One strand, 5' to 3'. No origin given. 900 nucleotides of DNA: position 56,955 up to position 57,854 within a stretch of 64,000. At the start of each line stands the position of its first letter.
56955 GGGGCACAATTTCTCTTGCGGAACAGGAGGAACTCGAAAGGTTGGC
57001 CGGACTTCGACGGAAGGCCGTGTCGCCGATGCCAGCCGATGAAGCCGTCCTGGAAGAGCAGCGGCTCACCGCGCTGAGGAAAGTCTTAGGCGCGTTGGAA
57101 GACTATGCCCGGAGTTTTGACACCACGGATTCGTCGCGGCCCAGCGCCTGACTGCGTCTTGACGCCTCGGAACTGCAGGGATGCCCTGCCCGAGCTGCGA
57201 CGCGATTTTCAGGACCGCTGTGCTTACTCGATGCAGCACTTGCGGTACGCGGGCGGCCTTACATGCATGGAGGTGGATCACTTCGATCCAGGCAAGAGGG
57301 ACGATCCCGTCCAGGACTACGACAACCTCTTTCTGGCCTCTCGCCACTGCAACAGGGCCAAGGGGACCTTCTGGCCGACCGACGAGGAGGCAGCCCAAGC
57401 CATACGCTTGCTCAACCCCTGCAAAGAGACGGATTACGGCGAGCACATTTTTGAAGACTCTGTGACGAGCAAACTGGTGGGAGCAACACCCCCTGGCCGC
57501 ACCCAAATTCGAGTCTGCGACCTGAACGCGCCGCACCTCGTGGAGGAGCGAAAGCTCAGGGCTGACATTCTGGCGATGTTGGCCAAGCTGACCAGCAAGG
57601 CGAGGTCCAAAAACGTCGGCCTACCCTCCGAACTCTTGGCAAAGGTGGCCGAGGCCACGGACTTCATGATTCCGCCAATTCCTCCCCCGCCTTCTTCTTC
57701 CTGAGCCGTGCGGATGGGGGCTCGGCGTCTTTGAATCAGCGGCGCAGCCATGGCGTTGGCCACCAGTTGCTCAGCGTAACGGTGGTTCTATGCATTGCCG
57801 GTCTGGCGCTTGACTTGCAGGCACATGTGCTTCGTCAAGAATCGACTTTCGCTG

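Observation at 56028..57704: Lower-GC three-gene module: stand-alone REC protein, unknown protein and HNH nuclease, with overlapping reading frames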

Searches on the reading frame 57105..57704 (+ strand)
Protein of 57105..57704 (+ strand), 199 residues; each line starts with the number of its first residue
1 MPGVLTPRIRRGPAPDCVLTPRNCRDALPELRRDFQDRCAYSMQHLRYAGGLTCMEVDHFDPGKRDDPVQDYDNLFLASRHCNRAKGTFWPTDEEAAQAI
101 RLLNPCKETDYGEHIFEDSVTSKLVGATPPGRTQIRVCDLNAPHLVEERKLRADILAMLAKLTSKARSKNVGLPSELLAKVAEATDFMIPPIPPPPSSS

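Call 3: search_protein_families(library=pfam, proteins=[window:57105-57704:+], max_evalue=1)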
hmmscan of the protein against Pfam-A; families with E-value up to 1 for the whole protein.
window:57105-57704:+ (199 aa): 2 families
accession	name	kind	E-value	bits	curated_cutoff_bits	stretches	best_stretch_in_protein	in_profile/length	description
PF01844.29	HNH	-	0.00011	22.7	21.4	1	53-88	12-46/47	HNH endonuclease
PF12525.13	DUF3726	-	0.027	14.8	22.1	1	79-104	10-35/73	Protein of unknown function (DUF3726)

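Call 4: search_protein_families(library=padloc, proteins=[window:57105-57704:+], max_evalue=1)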
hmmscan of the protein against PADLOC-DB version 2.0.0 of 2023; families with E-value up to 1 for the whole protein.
window:57105-57704:+ (199 aa): 25 families
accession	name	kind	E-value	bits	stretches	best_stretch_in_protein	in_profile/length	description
PDLC00317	PtuB1|PtuB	-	2.2e-14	51.9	1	37-180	53-196/244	Unknown function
PDLC00337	PtuB1|PtuB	-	3.5e-13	47.9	1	30-169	50-180/216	Unknown function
PDLC00292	PtuA1|PtuA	-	2.6e-10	37.3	1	31-174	53-215/726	AAA ATPase domain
PDLC03661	mREase_IV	-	6.4e-10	37.1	1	21-149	31-164/249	Type IV methyl-directed restriction enzyme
PDLC00342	PtuB1|PtuB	-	3.2e-09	34.6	1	36-162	47-165/247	Unknown function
PDLC00339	PtuB1|PtuB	-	9.5e-09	33.4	1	71-170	110-220/261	Unknown function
PDLC00288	PtuA1|PtuA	-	1.2e-07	28.8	1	26-164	54-213/733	AAA ATPase domain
PDLC00347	PtuB1|PtuB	-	3.7e-07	28.3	1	36-115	37-106/195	Unknown function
PDLC00336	PtuB1|PtuB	-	2.5e-06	25.4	1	37-166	64-183/250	Unknown function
PDLC00321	PtuB1|PtuB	-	3.5e-06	24.9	1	25-88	28-87/223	Unknown function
PDLC02924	HNH_I-A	-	1.2e-05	23.4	1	30-165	37-167/198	-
PDLC00331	PtuB1|PtuB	-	1.3e-05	22.9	1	14-88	10-82/222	Unknown function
PDLC00319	PtuB1|PtuB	-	1.7e-05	22.5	2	100-157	169-232/310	Unknown function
PDLC00348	PtuB1|PtuB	-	1.9e-05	22.3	1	24-88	40-102/198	Unknown function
PDLC00291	PtuA1|PtuA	-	1.9e-05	21.4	1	88-166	149-223/773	AAA ATPase domain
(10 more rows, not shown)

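Call 5: search_protein_families(library=ncbifam, proteins=[window:57105-57704:+], max_evalue=1)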
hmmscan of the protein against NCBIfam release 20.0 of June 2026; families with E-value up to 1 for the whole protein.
window:57105-57704:+ (199 aa): 0 families

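Call 7: find_homologous_proteins(query=window:57105-57704:+)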
Query window:57105-57704:+ (199 aa): 189 proteins with E <= 0.001 among 498 candidates; the best 120 are listed.
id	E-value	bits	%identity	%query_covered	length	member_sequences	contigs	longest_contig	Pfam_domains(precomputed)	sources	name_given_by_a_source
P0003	9.3e-92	325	100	73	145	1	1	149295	-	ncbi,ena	-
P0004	1.7e-76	275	80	77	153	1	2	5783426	PF01844.30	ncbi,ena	-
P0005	1.9e-74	268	61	96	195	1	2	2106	PF01844.30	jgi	jgi:hypothetical protein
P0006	3.6e-70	254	59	90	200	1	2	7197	-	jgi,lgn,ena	jgi:hypothetical protein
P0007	5.4e-69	250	74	67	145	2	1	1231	-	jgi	-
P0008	7.5e-69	250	62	90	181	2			-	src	-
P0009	1.0e-66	243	61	87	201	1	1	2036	-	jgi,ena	-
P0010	5.9e-65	237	68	73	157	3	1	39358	-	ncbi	-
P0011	9.6e-63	230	56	98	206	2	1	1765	-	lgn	-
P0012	2.1e-61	226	55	95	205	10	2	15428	-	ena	-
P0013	2.8e-61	225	55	97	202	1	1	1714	-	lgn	-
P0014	1.7e-59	219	52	99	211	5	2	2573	-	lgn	-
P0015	2.2e-59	219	55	95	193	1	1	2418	-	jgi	jgi:hypothetical protein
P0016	3.1e-58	215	64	77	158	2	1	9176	-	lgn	-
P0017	4.0e-58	215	52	100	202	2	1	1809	-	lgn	-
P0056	1.7e-49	187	60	70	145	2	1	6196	-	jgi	jgi:hypothetical protein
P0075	8.1e-48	181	58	72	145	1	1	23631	-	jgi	jgi:hypothetical protein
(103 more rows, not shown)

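Call 9: find_encoding_contigs(protein=P0004, flank=6000, max_places=4)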
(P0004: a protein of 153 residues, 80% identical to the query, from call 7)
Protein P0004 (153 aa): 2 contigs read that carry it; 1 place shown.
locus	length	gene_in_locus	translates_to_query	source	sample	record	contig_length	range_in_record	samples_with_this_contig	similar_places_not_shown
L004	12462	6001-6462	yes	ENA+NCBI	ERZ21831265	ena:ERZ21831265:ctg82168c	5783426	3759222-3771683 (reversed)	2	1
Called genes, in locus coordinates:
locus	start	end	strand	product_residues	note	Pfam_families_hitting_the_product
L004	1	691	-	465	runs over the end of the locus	PF13546:DDE_5, PF01609:DDE_Tnp_1 (faint)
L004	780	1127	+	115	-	PF20586:DUF6788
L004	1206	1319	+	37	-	-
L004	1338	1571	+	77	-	-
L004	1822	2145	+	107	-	-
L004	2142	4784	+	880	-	PF01590:GAF (faint), PF01261:AP_endonuc_2, PF00512:HisKA (faint), PF02518:HATPase_c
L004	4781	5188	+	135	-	PF00072:Response_reg (weak)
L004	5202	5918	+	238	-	-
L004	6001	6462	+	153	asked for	PF01844:HNH (faint)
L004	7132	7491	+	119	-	-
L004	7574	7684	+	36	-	-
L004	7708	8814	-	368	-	PF13384:HTH_23 (weak), PF13518:HTH_28 (faint), PF13551:HTH_29 (weak), PF13565:HTH_32, PF01418:HTH_6 (weak), PF13358:DDE_3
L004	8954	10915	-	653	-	PF00580:UvrD-helicase, PF13245:AAA_19, PF13604:AAA_30 (faint), PF01443:Viral_helicase1 (faint), PF13361:UvrD_C, PF13538:UvrD_C_2 (faint)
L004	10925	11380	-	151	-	PF00072:Response_reg (weak)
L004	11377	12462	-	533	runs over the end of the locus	PF00512:HisKA (weak), PF02518:HATPase_c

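Call 15: find_related_loci(query=A1, collection=genome_contigs, flank=7000)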
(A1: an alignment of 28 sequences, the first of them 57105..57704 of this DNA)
Query A1 (199 aa) in genome_contigs; peptide patterns used: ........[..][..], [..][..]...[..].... (x = any residue, [..] = any of these).
159 stretches matched a pattern; 76 encode a relative of the query (tblastn E <= 1e-3); 76 distinct loci.
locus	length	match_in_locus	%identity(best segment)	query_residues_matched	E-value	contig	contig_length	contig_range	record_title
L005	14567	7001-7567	79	1-188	3e-99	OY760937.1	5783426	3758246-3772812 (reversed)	MAG: Verrucomicrobiae bacterium isolate 066a7682-a1ac-48de-8761-1470dc9e5c3e genome assembly, chromosome: 1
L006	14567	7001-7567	71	1-188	4e-85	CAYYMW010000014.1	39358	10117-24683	MAG TPA_asm: uncultured Verrucomicrobiota bacterium isolate binchicken_co269_135 genome assembly, contig: NODE_851_lengt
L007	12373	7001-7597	54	1-197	3e-63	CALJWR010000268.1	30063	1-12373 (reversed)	MAG: uncultured Verrucomicrobiae bacterium isolate N1_Bin_METABAT__87_sub_1 genome assembly, contig: c_000003723371, who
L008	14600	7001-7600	51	1-199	5e-63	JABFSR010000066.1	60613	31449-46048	MAG: Verrucomicrobia bacterium isolate WB-IL-17 seq_169, whole genome shotgun sequence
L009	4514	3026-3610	53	9-199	2e-62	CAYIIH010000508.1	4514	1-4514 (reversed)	MAG TPA_asm: uncultured Verrucomicrobiota bacterium isolate ERP119705_co20_532 genome assembly, contig: NODE_30063_lengt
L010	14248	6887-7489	53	1-199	3e-60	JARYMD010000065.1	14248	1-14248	MAG: Verrucomicrobiota bacterium isolate A05DMB-I-23 NODE_65_length_14248_cov_3.702703, whole genome shotgun sequence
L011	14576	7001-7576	54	7-196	1e-58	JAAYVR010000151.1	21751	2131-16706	MAG: Verrucomicrobia bacterium isolate AS27yjCOA_75 94453_AS27, whole genome shotgun sequence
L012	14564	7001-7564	50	5-193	1e-55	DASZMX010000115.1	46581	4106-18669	MAG TPA_asm: Verrucomicrobiia bacterium isolate SMAG_U5902 k141_473555, whole genome shotgun sequence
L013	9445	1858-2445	49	1-198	4e-55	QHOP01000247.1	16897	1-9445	MAG: Verrucomicrobia bacterium isolate AV5 14_0919_12_20cm_scaffold_6285_curated, whole genome shotgun sequence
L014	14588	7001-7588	48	1-193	2e-54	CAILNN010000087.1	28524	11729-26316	MAG: uncultured Verrucomicrobia bacterium isolate AM-lipid-02-D2_bin-0035 genome assembly, contig: bin-0035:087/423, who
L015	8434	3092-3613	53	8-183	3e-53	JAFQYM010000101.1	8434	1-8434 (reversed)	MAG: Kiritimatiellae bacterium isolate RGIG2266 Goat_Duodenum-3__c389357, whole genome shotgun sequence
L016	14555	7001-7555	50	6-195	4e-53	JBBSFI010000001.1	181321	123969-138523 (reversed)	MAG: Chthoniobacterales bacterium isolate LS1_sbin.82 LS1_sbin.82_K_228430_L_181321_cov_20.4968, whole genome shotgun se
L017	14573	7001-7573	50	7-193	3e-52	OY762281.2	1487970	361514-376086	MAG: Opitutales bacterium isolate 685e4509-010e-4797-9872-a51ee4494a19 genome assembly, chromosome: 1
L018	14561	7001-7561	48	7-193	7e-52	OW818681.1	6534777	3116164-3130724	metagenome genome assembly, chromosome: 1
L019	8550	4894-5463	47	1-192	4e-52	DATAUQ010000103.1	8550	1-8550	MAG TPA_asm: Verrucomicrobiia bacterium isolate SMAG_U5576 k141_1783954, whole genome shotgun sequence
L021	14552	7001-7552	49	8-195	1e-51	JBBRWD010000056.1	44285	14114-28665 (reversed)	MAG: Limisphaerales bacterium isolate La4_concoct.005 La4_concoct.005_K_3148365_L_44285_cov_48.9628, whole genome shotgu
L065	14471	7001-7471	37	4-161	2e-30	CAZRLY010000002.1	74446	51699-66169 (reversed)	MAG TPA_asm: uncultured bacterium isolate binchicken_co97_140 genome assembly, contig: NODE_1243_length_74446_cov_6.7194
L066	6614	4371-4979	34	7-193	1e-28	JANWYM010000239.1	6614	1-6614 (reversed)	MAG: Abditibacteriales bacterium isolate SKYG70 NODE_239_length_6614_cov_3.595839, whole genome shotgun sequence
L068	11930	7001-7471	39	7-164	8e-27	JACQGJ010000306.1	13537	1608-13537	MAG: Armatimonadetes bacterium isolate NC_groundwater_1070_Ag_S2p5_59_96 S_2p5_S6_coassembly_k141_2360948, whole genome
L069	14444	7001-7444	38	5-153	5e-24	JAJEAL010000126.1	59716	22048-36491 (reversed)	MAG: Candidatus Poribacteria bacterium isolate jk18x7bins.5 k141_2043366, whole genome shotgun sequence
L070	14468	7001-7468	36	6-162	1e-22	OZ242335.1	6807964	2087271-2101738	MAG: Candidatus Poribacteria bacterium isolate 0e18bbbf-3c5b-4f4e-9be4-718f64127597 genome assembly, chromosome: 1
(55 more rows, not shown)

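Call 22: search_protein_families(library=pfam, alignment_id=A2, max_evalue=0.1)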
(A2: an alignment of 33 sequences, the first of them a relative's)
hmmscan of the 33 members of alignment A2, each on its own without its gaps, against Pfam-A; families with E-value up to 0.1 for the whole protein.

A. member 1, L011:6098-6577:+ (159 aa): 0 families

B. families by the number of members that match (of 33 scanned): 1 family
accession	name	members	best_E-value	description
PF13485.12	Peptidase_MA_2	1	0.075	Peptidase MA superfamily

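Call 23: search_protein_families(library=padloc, alignment_id=A2, max_evalue=0.1)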
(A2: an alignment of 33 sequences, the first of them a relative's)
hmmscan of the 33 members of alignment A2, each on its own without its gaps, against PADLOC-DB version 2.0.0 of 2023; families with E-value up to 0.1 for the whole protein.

A. member 1, L011:6098-6577:+ (159 aa): 0 families

B. families by the number of members that match (of 33 scanned): 2 families
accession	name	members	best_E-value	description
PDLC00458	JetA1|JetA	1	0.025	DUF5716 domain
PDLC02769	SspB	1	0.038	SspB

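Call 24: search_solved_structures(query=A2, max_evalue=1)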
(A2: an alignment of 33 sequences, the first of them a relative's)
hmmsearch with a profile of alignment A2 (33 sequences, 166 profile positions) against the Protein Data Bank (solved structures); distinct sequences matched with E-value up to 1: 2.
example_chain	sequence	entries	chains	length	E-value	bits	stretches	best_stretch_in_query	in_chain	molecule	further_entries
1wgs_A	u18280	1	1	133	0.61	13.1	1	35-85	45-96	MYST histone acetyltransferase 1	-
5jdd_A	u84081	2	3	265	0.79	12.7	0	4-43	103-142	Titin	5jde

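Call 37: search_protein_families(library=pfam, proteins=[L005:3271-5913:+, L005:8270-8620:+, L005:10083-12044:-, L005:12054-12518:-], max_evalue=0.01)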
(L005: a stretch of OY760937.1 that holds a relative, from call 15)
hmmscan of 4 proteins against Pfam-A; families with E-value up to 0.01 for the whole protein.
L005:3271-5913:+ (880 aa): 5 families
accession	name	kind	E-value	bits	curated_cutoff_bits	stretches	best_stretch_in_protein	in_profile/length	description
PF01261.30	AP_endonuc_2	-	1.2e-24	87.8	31.1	1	94-226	104-231/249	Xylose isomerase-like TIM barrel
PF02518.31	HATPase_c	-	1.1e-15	58.4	26.4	1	747-864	2-108/111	Histidine kinase-, DNA gyrase B-, and HSP90-like ATPase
PF01590.32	GAF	-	1.7e-09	38.7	22.4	1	475-607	7-125/133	GAF domain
PF00512.31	HisKA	-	1.4e-05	25.4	26.9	1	627-690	5-60/66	His Kinase A (phospho-acceptor) domain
PF13492.12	GAF_3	-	0.00021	22.2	27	1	474-600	6-112/129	GAF domain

L005:8270-8620:+ (116 aa): 0 families

L005:10083-12044:- (653 aa): 6 families
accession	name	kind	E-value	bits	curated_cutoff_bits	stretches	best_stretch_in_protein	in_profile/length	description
PF00580.27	UvrD-helicase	-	3e-40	139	23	1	14-269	7-270/271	UvrD/REP helicase N-terminal domain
PF13245.12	AAA_19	-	1.4e-20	74.3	25.1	1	14-255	4-134/134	AAA domain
PF13361.12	UvrD_C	-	4.1e-17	63.1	25.6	1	527-600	280-348/350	UvrD-like helicase C-terminal domain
PF01443.25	Viral_helicase1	-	1.3e-06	28.8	21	0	211-258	58-105/228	Viral superfamily 1 RNA helicase core domain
PF13604.12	AAA_30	-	1.1e-05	25.7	27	1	15-73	13-67/191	AAA domain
PF13538.12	UvrD_C_2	-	1.1e-05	25.6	27.4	1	574-596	28-50/52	UvrD-like helicase C-terminal domain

L005:12054-12518:- (154 aa): 1 family
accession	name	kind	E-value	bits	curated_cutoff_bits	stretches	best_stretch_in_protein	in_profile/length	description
PF00072.30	Response_reg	-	5e-08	33.5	30.2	1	11-104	2-80/111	Response regulator receiver domain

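Call 45: search_protein_families(library=pfam, proteins=[L065:6513-6992:+, L066:3886-4356:+, L068:6495-6983:+, L069:6567-6992:+, L070:6552-6989:+, L065:5376-6284:+, L011:6574-7011:+, L021:6547-7026:+, L006:6367-7047:+, L005:6331-7047:+], max_evalue=0.1)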
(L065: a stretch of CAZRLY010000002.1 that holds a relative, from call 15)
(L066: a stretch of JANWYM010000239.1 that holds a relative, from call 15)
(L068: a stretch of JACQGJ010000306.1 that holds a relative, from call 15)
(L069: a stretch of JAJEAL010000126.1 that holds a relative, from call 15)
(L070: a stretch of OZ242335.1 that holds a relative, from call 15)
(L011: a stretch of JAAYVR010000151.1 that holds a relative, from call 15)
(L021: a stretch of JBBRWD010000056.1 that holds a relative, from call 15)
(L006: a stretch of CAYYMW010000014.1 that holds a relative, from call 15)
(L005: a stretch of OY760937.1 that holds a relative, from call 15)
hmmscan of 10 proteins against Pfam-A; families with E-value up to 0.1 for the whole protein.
L065:6513-6992:+ (159 aa): 1 family
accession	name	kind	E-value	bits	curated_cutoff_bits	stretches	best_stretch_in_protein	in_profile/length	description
PF02604.26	PhdYeFM_antitox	-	0.00048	20.3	29.8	1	19-67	2-50/74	Antitoxin Phd_YefM, type II toxin-antitoxin system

L066:3886-4356:+ (156 aa): 2 families
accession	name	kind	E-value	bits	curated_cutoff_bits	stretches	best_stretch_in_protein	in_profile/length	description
PF02604.26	PhdYeFM_antitox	-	0.00014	22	29.8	1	3-43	2-42/74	Antitoxin Phd_YefM, type II toxin-antitoxin system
PF05458.17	Siva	-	0.087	13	26.2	0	12-62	48-96/173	Cd27 binding protein (Siva)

L068:6495-6983:+ (162 aa): 1 family
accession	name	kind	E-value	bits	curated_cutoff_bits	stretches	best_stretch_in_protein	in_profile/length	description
PF02604.26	PhdYeFM_antitox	-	1.2e-05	25.4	29.8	1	10-53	5-48/74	Antitoxin Phd_YefM, type II toxin-antitoxin system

L069:6567-6992:+ (141 aa): 2 families
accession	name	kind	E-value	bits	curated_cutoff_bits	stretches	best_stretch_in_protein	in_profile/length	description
PF02604.26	PhdYeFM_antitox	-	3.7e-05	23.8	29.8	1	5-56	2-53/74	Antitoxin Phd_YefM, type II toxin-antitoxin system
PF08376.15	NIT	-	0.0058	17.5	24.9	1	67-139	159-232/239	Nitrate and nitrite sensing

L070:6552-6989:+ (145 aa): 2 families
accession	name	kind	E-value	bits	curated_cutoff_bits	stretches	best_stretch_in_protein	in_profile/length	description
PF02604.26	PhdYeFM_antitox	-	0.00016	21.8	29.8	1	9-57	2-50/74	Antitoxin Phd_YefM, type II toxin-antitoxin system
PF08376.15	NIT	-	0.0027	18.5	24.9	1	70-143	158-232/239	Nitrate and nitrite sensing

L065:5376-6284:+ (302 aa): 1 family
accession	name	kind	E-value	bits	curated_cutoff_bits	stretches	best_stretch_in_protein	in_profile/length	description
PF01261.30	AP_endonuc_2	-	1.5e-29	103.9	31.1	1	22-290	3-248/249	Xylose isomerase-like TIM barrel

L011:6574-7011:+ (145 aa): 1 family
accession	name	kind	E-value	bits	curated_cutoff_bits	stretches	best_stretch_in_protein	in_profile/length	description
PF15249.11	GLTSCR1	-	0.069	14.1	28.2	0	56-102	43-89/102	Conserved region of unknown function on GLTSCR protein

L021:6547-7026:+ (159 aa): 1 family
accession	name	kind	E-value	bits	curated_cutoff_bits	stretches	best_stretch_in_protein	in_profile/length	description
PF20922.3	Anamorsin_N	-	0.013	15.6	27.1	1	77-146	7-76/163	Anamorsin, N-terminal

L006:6367-7047:+ (226 aa): 0 families

L005:6331-7047:+ (238 aa): 0 families

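Call 50: search_solved_structures(query=A1, max_evalue=0.1, show_alignments=2)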
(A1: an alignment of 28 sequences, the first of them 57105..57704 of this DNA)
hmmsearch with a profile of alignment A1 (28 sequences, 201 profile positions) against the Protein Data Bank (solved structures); distinct sequences matched with E-value up to 0.1: 3.
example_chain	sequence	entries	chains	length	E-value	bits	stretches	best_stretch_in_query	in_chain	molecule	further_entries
8f43_A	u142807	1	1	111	0.016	18.1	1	34-92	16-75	CRISPR-associated endonuclease Cas9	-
10vb_A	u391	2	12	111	0.026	17.5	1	34-92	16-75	CRISPR-associated endonuclease Cas9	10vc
7mpz_A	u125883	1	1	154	0.037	17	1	34-92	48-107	CRISPR-associated endonuclease Cas9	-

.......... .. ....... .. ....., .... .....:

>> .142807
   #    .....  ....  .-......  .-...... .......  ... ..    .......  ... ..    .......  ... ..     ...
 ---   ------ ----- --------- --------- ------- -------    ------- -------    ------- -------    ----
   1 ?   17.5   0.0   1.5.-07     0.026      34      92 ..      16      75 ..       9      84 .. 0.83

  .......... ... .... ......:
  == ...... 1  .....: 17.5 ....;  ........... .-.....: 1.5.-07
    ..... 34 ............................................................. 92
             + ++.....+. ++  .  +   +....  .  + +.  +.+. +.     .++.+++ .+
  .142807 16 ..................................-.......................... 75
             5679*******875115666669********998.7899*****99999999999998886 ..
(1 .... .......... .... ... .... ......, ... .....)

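Call 56: predict_structure(alignment_id=A5)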
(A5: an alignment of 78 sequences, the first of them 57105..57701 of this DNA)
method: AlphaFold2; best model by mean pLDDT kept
length: 199 residues; sequences in the alignment: 78
mean_pLDDT: 96.4   pTM: 0.90
mean pLDDT of the five models: 96.4, 96.0, 95.9, 95.4, 95.4
residues with pLDDT >= 90: 192; 70-90: 3; 50-70: 2; < 50: 2
segments of 3 or more residues with pLDDT < 50: none
pLDDT, mean of each block of 10 residues (from residue 1): 81 98 98 99 98 98 98 99 98 97 98 98 98 98 99 97 96 95 97 88
secondary structure, 60 per line:
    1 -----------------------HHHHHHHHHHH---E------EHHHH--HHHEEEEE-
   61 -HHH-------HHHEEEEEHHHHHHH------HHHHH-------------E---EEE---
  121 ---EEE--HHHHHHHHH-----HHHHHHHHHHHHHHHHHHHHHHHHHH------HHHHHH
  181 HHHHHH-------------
elements in order: H24-34 H46-49 E55-59 E75-79 H80-86 H93-97 E115-117 E124-126 H129-137 H143-168 H175-186

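Call 58: search_protein_families(library=padloc, alignment_id=A6, max_evalue=0.00001)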
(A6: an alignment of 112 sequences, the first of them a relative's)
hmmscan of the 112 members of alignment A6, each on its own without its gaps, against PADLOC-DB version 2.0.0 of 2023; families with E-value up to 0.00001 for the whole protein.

A. member 1, L005:423-1919:- (498 aa): 0 families

B. families by the number of members that match (of 112 scanned): 72 families (the first 25 are shown)
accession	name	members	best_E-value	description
PDLC04134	mad2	3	3.1e-14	mads_2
PDLC00915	TRIP13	3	1.2e-12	TRIP13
PDLC02196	IetA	2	5.3e-38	-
PDLC04232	IetA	2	4e-33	-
PDLC02195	IetA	2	3.5e-29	-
PDLC04231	IetA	2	4.9e-22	-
PDLC00914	TRIP13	2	1.9e-10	TRIP13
PDLC03018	MTase_I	1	6.5e-46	Type I methyltransferase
PDLC04606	PDC-M37B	1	4.8e-43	-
PDLC04605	PDC-M37B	1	7.8e-37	-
PDLC02503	BrxHI|BrxHII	1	3.4e-33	BrxHI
PDLC03650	REase_III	1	3.3e-31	Type III restriction enzyme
PDLC03838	DolB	1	4.6e-31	-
PDLC03960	SngC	1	2.7e-26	-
PDLC02861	DpdF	1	2.5e-20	DpdF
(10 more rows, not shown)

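Call 59: search_protein_families(library=pfam, alignment_id=A6, max_evalue=0.00001)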
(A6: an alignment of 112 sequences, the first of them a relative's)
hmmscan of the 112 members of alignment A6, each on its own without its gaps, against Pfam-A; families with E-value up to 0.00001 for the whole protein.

A. member 1, L005:423-1919:- (498 aa): 1 family
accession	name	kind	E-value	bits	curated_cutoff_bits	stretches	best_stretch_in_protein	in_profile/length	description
PF13546.12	DDE_5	-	6.6e-12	46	27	1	46-279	8-250/272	DDE superfamily endonuclease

B. families by the number of members that match (of 112 scanned): 94 families (the first 25 are shown)
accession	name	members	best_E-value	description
PF00004.35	AAA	3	7.3e-46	ATPase family associated with various cellular activities (AAA)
PF01261.30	AP_endonuc_2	3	1.5e-29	Xylose isomerase-like TIM barrel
PF01434.24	Peptidase_M41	2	1.5e-72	Peptidase family M41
PF00155.27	Aminotran_1_2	2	1.4e-70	Aminotransferase class I and II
PF07587.16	PSD1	2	1.7e-42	Protein of unknown function (DUF1553)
PF13439.12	Glyco_transf_4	2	2.4e-29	Glycosyltransferase Family 4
PF00534.26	Glycos_transf_1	2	4.6e-22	Glycosyl transferases group 1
PF13692.12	Glyco_trans_1_4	2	4.5e-18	Glycosyl transferases group 1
PF17862.7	AAA_lid_3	2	2.1e-16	AAA+ lid domain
PF13450.12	NAD_binding_8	2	3.5e-16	NAD(P)-binding Rossmann-like domain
PF05721.19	PhyH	2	7.7e-16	Phytanoyl-CoA dioxygenase (PhyH)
PF13579.12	Glyco_trans_4_4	2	3.4e-15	Glycosyl transferase 4-like domain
PF00890.30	FAD_binding_2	2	3.1e-12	FAD binding domain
PF03486.20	HI0933_like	2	5.7e-11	HI0933-like protein Rossmann domain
PF12831.13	FAD_oxidored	2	2.1e-10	FAD dependent oxidoreductase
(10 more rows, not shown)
